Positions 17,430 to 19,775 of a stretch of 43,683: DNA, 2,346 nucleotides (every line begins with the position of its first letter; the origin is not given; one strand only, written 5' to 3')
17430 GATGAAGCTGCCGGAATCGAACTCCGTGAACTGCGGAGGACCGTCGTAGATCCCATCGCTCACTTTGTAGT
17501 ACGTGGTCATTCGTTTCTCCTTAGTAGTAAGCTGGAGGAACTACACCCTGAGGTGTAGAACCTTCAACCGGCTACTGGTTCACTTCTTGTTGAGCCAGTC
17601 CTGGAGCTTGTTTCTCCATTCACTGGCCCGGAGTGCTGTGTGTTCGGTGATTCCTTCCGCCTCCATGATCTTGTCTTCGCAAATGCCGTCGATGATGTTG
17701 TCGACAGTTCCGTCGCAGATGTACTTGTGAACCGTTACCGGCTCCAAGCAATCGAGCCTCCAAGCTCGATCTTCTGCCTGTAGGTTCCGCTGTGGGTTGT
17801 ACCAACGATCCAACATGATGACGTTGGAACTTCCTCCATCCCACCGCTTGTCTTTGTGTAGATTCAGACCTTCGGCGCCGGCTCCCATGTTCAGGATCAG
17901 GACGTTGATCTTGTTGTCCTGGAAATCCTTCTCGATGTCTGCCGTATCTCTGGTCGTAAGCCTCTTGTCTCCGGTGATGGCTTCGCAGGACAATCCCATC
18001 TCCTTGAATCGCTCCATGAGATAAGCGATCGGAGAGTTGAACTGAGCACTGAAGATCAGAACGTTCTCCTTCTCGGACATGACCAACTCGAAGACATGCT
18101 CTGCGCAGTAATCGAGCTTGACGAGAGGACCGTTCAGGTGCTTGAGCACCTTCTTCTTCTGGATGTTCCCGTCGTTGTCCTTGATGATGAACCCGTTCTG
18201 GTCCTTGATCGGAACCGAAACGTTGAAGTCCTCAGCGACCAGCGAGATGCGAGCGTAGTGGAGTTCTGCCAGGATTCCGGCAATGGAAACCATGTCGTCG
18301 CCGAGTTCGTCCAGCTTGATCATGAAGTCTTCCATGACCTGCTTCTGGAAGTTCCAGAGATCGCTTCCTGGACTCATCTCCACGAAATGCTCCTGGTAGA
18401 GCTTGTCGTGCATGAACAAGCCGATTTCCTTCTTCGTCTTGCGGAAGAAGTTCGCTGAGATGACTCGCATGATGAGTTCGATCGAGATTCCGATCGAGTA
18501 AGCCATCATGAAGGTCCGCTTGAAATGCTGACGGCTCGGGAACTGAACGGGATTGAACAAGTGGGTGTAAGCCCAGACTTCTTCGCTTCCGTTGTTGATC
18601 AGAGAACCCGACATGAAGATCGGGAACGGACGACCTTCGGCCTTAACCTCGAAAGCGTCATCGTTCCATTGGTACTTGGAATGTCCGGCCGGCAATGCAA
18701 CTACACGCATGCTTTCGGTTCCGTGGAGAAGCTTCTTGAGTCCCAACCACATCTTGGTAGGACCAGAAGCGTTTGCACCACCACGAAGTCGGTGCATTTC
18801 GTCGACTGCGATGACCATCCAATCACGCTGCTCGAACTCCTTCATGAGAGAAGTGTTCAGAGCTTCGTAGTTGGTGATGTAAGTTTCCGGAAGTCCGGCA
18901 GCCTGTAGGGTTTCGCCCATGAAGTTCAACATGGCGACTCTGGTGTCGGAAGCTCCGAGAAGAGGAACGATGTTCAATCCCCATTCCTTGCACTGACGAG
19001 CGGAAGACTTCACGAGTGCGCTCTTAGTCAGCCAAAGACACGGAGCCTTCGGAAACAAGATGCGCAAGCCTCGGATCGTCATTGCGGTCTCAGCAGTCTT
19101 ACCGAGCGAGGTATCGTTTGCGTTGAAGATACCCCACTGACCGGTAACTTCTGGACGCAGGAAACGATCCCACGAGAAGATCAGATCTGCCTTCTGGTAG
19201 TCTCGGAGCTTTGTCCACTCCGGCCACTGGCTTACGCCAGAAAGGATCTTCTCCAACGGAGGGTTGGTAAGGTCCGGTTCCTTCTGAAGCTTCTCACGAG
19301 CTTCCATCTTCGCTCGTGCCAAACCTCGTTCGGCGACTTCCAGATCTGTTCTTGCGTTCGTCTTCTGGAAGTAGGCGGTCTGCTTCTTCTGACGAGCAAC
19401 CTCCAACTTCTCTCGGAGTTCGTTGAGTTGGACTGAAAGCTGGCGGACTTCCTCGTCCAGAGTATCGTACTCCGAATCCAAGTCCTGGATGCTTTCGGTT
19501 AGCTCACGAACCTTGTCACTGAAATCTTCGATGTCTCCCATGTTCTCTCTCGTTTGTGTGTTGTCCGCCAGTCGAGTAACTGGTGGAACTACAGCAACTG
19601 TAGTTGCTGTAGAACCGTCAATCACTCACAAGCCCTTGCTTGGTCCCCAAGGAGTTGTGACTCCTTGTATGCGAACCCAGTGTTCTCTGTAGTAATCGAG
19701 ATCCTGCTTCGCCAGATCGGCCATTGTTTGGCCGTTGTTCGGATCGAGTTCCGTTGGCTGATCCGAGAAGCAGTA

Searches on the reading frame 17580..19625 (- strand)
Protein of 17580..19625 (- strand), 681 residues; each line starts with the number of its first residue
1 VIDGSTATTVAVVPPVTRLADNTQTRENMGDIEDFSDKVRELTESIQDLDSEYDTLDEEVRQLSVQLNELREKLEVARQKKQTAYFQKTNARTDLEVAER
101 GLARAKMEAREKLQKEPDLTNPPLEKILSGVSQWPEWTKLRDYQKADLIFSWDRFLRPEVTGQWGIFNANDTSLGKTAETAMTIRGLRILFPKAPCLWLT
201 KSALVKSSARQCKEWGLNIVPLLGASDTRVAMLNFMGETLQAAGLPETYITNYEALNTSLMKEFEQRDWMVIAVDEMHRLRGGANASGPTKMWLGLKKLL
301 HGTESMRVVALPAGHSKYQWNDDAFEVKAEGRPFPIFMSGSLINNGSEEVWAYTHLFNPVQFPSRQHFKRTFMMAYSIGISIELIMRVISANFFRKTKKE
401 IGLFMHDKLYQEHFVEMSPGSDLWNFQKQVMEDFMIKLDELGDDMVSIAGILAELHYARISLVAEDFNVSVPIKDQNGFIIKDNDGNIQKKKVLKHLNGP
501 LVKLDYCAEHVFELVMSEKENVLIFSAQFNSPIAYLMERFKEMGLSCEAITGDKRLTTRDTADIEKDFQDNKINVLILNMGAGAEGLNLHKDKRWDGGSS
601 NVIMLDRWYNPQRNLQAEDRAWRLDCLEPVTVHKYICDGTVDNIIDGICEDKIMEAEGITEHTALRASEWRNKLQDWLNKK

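Call 20: search_protein_families(library=phrogs, proteins=[window:17580-19625:-], max_evalue=0.001)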
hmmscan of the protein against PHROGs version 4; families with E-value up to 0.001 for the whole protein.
window:17580-19625:- (681 aa): 3 families
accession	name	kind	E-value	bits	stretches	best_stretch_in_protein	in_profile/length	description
phrog_62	-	DNA, RNA and nucleotide metabolism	2.1e-49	169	1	96-661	674-1134/1881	DNA helicase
phrog_29996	-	unknown function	3.4e-09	36.2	1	518-656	1032-1160/1189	-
phrog_16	-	DNA, RNA and nucleotide metabolism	3.7e-05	23.1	0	494-618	470-580/986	DNA helicase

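Call 40: find_encoding_contigs(protein=window:17580-19625:-, flank=10000, max_places=1)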
Protein window:17580-19625:- (681 aa): no gene with exactly this product is on record in the collection.

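Call 41: search_protein_families(library=pfam, proteins=[window:17580-19625:-], max_evalue=0.01)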
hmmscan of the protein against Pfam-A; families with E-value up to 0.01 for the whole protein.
window:17580-19625:- (681 aa): 4 families
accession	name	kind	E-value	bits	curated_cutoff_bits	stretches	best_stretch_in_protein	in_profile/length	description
PF00271.37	Helicase_C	-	1.9e-09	38.2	23.5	1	513-624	8-109/110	Helicase conserved C-terminal domain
PF00176.29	SNF2-rel_dom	-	4.4e-07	29.7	24.9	0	169-283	23-140/290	SNF2-related domain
PF20667.3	Sec10_N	-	0.0011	19.5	27.4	1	33-84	38-89/118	Exocyst complex component Sec10, N-terminal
PF14932.11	HAUS-augmin3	-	0.0042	17.1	29.4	1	24-118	60-154/260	HAUS augmin-like complex subunit 3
